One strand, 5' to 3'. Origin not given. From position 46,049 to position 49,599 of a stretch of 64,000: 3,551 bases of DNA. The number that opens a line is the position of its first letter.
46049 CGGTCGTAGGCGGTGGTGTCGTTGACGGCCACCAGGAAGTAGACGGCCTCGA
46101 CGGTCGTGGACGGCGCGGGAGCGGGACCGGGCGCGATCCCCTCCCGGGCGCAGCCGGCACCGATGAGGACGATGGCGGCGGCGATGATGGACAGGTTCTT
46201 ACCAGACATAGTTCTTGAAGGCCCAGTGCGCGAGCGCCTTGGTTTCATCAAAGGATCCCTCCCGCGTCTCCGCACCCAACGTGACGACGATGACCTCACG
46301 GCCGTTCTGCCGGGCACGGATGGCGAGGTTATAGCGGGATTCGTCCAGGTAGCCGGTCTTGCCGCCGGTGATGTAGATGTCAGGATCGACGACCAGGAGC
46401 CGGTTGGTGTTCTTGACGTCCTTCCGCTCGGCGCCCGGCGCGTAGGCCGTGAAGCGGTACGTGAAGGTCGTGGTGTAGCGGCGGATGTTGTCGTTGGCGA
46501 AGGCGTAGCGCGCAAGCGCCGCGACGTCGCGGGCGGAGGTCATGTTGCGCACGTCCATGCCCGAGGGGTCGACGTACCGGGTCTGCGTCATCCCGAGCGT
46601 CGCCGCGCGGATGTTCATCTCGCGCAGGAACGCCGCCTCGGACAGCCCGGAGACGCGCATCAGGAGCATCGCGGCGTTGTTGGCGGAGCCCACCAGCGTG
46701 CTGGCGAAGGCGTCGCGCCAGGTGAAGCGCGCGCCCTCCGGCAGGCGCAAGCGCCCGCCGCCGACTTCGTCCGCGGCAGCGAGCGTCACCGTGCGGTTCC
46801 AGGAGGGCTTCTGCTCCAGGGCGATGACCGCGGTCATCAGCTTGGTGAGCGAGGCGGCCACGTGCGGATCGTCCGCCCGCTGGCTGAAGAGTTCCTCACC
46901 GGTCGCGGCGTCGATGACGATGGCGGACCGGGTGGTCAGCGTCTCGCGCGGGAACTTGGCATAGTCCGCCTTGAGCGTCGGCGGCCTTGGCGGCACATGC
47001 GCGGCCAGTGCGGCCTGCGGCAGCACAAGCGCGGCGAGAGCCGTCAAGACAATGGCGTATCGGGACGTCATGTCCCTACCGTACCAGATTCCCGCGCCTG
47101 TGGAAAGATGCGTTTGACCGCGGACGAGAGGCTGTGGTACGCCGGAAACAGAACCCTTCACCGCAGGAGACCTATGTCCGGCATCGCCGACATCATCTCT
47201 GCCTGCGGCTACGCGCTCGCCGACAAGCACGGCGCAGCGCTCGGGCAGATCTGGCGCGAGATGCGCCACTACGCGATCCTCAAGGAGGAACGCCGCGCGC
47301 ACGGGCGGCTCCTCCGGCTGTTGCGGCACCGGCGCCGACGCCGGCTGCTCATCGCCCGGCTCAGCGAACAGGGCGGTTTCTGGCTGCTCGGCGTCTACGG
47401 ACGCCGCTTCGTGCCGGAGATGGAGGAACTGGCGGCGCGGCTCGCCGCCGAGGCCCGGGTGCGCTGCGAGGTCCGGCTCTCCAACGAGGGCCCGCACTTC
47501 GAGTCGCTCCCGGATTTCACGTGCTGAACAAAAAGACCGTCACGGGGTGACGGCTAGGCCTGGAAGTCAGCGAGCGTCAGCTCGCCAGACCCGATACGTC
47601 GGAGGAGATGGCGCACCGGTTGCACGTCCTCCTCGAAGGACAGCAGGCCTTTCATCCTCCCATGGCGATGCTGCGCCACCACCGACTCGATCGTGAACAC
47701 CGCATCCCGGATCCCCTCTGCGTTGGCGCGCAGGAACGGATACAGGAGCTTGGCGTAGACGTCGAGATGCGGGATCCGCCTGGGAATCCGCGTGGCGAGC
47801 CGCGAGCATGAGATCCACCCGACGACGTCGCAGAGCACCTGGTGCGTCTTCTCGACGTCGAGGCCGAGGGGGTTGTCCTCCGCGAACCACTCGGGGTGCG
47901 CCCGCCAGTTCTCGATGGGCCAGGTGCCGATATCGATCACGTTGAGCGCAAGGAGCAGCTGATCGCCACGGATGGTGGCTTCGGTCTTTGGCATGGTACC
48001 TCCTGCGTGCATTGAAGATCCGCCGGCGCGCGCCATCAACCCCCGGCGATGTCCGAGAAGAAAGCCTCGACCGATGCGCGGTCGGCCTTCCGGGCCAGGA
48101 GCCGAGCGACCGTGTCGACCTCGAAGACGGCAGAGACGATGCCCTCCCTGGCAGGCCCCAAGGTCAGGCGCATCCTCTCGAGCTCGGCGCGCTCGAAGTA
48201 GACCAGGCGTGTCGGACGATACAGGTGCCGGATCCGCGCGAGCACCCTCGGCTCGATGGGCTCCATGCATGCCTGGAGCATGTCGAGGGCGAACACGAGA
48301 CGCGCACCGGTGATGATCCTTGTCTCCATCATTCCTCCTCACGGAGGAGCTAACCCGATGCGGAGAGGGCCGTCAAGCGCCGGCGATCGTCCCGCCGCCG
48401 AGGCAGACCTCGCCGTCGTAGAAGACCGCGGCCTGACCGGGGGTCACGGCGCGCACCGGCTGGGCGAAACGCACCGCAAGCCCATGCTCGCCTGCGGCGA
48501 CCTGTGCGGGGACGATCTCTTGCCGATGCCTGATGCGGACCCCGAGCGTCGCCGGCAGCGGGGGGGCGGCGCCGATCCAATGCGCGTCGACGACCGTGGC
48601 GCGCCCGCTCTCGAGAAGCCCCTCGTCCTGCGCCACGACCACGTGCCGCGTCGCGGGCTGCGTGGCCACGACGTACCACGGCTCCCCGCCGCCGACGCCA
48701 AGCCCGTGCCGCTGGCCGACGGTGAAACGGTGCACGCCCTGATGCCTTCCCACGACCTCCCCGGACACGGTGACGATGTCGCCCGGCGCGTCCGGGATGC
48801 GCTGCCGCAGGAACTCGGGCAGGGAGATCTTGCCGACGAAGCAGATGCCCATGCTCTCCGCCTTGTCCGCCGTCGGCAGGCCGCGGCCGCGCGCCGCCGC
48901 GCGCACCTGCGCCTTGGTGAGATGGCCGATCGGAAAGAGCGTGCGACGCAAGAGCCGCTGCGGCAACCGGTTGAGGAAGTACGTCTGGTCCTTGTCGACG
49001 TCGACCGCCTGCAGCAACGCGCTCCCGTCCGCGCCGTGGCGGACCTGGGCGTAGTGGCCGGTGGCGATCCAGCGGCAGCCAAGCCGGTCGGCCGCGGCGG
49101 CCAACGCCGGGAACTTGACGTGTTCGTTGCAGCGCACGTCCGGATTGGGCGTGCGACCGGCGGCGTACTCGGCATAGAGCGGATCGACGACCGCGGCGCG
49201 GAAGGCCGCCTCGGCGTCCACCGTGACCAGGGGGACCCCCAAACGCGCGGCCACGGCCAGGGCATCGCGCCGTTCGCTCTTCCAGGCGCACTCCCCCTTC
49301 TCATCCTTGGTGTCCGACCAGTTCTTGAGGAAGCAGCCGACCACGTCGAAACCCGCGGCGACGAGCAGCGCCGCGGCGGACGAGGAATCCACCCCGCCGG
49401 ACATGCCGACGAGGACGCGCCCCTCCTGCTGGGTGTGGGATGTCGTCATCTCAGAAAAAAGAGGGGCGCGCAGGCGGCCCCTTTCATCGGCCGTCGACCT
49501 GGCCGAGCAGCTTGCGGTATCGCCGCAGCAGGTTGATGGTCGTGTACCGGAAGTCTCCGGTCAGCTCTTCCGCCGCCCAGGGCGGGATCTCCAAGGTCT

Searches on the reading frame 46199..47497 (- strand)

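Call 50: search_protein_families(library=pfam, proteins=[window:46199-47497:-], max_evalue=0.00001)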
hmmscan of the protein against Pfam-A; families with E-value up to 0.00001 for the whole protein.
window:46199-47497:- (432 aa): 2 families
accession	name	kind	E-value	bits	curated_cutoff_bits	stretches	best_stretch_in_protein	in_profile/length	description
PF00768.25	Peptidase_S11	-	2.5e-38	132.4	27.6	1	186-411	9-239/239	D-alanyl-D-alanine carboxypeptidase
PF13354.11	Beta-lactamase2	-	7.4e-13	48.8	22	1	193-406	3-212/214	Beta-lactamase enzyme family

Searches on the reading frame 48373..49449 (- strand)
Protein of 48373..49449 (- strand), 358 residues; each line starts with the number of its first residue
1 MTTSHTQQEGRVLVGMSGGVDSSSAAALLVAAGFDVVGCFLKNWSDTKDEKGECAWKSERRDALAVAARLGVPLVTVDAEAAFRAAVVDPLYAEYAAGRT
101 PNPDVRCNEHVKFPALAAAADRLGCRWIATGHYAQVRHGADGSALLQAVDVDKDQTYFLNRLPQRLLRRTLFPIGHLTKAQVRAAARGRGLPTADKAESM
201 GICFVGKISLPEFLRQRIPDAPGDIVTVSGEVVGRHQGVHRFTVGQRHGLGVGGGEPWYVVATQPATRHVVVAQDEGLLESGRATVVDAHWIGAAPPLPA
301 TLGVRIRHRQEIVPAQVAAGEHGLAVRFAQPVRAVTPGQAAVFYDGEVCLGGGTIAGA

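Call 50: search_protein_families(library=pfam, proteins=[window:48373-49449:-], max_evalue=0.00001)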
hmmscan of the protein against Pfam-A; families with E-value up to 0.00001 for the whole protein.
window:48373-49449:- (358 aa): 3 families
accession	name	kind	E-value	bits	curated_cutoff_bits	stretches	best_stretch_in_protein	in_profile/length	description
PF03054.22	tRNA_Me_trans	-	3.5e-69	232.9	20.6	1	11-207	2-202/202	tRNA methyl transferase HUP domain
PF20258.4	tRNA_Me_trans_C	-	1.9e-21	76.6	20.6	1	285-355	5-77/77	Aminomethyltransferase beta-barrel domain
PF20259.3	tRNA_Me_trans_M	-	2e-20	72.5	27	1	212-274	2-66/66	tRNA methyl transferase PRC-barrel domain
